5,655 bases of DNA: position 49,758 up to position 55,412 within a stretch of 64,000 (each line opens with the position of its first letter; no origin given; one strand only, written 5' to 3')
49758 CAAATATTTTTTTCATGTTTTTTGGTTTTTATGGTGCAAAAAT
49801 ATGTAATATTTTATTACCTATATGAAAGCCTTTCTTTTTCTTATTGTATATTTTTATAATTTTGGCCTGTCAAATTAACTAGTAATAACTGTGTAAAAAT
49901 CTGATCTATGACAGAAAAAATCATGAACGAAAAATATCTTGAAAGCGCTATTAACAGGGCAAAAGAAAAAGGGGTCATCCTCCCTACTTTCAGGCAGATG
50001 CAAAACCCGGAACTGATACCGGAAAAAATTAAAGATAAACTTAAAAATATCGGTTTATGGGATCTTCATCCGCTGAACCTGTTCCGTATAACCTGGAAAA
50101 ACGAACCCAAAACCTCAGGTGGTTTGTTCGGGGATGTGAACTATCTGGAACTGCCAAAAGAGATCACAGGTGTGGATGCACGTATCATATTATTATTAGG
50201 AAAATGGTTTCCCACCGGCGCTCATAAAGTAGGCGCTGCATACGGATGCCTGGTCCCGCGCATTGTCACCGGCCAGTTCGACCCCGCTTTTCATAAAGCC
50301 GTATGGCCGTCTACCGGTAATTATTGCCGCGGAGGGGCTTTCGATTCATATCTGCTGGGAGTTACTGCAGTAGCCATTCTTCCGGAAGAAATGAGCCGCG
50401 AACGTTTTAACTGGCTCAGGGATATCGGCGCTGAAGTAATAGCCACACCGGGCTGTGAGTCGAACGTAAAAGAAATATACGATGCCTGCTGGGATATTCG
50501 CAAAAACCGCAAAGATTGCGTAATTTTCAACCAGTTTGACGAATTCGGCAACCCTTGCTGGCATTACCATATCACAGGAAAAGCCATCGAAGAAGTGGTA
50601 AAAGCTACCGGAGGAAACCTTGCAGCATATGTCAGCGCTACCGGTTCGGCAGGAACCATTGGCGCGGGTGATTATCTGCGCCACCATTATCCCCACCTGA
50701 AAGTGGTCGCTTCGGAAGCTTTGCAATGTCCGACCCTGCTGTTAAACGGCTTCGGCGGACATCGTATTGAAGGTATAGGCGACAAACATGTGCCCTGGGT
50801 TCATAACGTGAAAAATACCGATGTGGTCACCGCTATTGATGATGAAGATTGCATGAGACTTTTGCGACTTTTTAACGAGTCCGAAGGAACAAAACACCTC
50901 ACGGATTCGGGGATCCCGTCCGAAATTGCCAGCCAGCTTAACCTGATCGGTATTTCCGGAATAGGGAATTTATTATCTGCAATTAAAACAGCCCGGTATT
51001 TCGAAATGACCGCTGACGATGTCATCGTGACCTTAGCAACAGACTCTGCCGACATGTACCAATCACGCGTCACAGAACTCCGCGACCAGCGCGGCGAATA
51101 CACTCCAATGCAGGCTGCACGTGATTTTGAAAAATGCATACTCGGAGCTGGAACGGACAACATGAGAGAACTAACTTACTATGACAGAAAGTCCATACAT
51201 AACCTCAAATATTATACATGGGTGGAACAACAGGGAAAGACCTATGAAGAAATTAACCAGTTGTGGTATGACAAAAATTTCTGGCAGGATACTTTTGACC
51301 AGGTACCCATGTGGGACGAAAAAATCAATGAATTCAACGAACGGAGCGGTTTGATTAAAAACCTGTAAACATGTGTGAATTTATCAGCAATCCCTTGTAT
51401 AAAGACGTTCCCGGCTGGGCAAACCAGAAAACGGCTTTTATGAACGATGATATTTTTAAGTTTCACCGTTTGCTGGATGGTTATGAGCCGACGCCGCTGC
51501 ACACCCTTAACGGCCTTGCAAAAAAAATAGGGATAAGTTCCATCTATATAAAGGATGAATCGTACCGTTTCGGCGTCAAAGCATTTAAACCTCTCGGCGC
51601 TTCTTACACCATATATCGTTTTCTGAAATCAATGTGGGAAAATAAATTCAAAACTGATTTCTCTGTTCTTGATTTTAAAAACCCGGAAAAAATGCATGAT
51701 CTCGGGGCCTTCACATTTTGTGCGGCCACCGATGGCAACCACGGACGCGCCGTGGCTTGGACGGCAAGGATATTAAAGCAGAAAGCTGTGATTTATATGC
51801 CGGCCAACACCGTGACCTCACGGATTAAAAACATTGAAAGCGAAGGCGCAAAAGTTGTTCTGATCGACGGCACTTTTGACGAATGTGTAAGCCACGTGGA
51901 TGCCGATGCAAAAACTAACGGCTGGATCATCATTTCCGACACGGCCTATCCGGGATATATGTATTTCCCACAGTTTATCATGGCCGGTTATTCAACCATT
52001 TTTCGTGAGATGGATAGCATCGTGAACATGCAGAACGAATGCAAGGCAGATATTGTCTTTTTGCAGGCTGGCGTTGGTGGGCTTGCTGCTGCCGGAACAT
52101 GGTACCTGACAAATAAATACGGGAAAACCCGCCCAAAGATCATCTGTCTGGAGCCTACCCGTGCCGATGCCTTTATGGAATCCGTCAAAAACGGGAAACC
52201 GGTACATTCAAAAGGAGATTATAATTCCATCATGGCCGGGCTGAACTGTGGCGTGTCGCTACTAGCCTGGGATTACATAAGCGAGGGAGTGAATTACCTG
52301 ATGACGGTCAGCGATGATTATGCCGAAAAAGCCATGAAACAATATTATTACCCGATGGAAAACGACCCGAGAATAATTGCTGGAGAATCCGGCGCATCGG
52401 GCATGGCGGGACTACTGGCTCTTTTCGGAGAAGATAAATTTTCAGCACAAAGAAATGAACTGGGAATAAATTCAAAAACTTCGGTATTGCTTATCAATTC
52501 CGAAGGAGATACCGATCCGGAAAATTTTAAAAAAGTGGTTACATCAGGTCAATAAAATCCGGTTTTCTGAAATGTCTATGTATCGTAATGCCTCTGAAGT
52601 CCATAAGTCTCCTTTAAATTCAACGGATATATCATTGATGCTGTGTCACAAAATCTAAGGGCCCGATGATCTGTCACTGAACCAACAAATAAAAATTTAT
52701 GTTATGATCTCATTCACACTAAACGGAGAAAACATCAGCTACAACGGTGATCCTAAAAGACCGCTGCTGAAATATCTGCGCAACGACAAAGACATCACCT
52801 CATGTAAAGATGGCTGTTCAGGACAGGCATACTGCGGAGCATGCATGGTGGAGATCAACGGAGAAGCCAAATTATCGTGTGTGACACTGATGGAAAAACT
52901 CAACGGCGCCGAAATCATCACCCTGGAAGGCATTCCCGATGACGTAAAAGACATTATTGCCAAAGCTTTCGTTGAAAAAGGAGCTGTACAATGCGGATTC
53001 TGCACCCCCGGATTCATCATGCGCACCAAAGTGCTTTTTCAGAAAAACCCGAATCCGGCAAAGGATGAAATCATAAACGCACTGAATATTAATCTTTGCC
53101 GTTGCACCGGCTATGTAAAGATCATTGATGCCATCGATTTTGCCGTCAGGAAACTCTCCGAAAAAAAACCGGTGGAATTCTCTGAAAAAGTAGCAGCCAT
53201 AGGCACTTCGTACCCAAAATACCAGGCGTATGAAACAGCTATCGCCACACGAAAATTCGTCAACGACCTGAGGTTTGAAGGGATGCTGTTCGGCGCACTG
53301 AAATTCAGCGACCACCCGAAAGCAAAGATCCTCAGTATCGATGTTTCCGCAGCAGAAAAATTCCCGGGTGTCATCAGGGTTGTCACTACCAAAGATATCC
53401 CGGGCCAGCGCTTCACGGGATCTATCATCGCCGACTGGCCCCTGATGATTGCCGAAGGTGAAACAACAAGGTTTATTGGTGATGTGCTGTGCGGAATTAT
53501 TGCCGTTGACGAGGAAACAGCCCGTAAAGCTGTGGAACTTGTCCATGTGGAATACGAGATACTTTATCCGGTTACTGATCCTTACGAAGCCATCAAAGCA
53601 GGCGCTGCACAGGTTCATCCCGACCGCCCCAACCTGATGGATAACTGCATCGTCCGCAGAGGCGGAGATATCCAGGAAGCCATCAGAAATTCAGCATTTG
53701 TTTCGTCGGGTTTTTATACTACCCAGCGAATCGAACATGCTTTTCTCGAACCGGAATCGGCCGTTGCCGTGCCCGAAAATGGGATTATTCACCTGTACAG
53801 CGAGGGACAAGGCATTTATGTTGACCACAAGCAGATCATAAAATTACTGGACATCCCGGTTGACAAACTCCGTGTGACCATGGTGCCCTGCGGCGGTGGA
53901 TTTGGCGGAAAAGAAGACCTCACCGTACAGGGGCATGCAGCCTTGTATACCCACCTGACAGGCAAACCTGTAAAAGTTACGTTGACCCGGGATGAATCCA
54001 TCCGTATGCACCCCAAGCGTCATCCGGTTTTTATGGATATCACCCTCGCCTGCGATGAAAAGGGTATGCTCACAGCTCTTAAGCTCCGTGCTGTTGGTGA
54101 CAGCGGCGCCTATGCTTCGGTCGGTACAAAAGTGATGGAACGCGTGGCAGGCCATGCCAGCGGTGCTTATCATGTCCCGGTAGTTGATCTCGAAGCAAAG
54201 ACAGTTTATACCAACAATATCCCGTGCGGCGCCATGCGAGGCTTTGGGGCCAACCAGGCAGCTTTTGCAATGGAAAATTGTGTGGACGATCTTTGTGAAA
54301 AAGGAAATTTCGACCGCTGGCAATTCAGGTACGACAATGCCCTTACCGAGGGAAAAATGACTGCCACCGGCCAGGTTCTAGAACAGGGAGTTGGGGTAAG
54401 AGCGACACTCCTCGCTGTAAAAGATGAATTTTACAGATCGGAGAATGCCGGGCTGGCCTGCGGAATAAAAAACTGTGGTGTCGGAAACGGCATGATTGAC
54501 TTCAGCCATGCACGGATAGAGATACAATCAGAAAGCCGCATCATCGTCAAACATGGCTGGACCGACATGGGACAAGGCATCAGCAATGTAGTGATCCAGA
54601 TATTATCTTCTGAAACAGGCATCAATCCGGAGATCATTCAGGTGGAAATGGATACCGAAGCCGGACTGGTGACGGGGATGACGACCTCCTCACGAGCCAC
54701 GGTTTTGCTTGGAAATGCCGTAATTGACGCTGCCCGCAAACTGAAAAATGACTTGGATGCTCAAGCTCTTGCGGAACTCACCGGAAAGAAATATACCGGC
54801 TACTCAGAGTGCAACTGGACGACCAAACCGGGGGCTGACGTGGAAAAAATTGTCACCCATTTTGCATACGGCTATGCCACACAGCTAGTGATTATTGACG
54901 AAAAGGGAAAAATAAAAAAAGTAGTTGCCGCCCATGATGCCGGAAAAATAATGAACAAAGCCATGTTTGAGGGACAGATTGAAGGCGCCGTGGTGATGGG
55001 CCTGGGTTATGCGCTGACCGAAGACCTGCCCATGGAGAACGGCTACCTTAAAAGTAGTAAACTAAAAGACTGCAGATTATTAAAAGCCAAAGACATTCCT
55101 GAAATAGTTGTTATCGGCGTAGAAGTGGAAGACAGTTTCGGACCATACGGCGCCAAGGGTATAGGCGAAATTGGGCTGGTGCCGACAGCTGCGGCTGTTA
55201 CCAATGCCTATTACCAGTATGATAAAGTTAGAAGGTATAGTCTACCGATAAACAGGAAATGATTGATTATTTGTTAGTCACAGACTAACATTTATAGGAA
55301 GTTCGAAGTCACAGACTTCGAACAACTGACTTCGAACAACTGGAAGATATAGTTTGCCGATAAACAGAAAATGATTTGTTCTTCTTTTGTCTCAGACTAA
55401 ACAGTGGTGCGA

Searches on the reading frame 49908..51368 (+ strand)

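Call 12: search_protein_families(library=pfam, proteins=[window:49908-51368:+], max_evalue=0.001)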
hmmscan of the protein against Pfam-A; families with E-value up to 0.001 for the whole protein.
window:49908-51368:+ (486 aa): 1 family
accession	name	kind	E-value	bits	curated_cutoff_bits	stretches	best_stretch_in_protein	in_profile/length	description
PF00291.31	PALP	-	3.6e-17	63.1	35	1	102-327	33-261/295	Pyridoxal-phosphate dependent enzyme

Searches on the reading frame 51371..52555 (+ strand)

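Call 12: search_protein_families(library=pfam, proteins=[window:51371-52555:+], max_evalue=0.001)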
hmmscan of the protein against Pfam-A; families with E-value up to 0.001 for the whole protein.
window:51371-52555:+ (394 aa): 1 family
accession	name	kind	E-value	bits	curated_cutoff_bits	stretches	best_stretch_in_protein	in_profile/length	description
PF00291.31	PALP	-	7e-53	180.3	35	1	36-352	3-280/295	Pyridoxal-phosphate dependent enzyme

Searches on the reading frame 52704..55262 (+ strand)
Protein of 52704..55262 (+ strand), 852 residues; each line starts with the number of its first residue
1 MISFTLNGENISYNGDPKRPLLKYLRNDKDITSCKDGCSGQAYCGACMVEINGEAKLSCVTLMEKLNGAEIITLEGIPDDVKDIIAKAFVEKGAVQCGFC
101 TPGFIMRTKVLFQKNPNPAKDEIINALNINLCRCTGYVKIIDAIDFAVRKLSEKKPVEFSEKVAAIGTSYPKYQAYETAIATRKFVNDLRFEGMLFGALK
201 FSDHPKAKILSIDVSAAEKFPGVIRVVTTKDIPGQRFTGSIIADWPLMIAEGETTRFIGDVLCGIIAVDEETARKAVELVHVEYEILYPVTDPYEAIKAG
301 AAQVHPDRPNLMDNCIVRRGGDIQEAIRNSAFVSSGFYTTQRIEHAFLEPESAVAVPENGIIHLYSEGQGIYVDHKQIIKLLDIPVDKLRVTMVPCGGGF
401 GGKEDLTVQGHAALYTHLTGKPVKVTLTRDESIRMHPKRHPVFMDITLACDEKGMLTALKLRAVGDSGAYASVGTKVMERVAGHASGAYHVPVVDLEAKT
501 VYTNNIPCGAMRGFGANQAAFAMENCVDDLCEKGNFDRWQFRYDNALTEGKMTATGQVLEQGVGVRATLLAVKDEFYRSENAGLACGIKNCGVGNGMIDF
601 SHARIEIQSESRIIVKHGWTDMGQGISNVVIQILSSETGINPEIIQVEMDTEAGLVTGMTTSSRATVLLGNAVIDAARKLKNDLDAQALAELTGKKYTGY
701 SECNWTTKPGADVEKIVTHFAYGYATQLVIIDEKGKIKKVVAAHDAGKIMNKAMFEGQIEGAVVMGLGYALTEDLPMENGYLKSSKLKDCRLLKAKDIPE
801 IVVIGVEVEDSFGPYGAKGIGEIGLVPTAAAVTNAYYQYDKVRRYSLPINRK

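Call 12: search_protein_families(library=pfam, proteins=[window:52704-55262:+], max_evalue=0.001)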
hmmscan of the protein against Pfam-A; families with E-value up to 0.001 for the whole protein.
window:52704-55262:+ (852 aa): 6 families
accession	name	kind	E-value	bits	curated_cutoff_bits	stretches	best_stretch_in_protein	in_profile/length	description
PF02738.23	MoCoBD_1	-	7.5e-67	225.4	27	1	313-546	11-244/244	Molybdopterin cofactor-binding domain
PF20256.3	MoCoBD_2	-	6.6e-43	147.7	27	1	582-799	27-283/283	Molybdopterin cofactor-binding domain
PF01799.25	Fer2_2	-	2.8e-26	91.9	30.3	1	73-144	1-74/75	[2Fe-2S] binding domain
PF01315.27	Ald_Xan_dh_C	-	4.1e-23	82.2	31.3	1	184-285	5-107/110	Aldehyde oxidase and xanthine dehydrogenase, a/b hammerhead domain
PF13085.11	Fer2_3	-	3.8e-05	24.1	27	1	35-78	49-90/107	2Fe-2S iron-sulfur cluster binding domain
PF00111.32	Fer2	-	6e-05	23.3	21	1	4-62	1-75/77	2Fe-2S iron-sulfur cluster binding domain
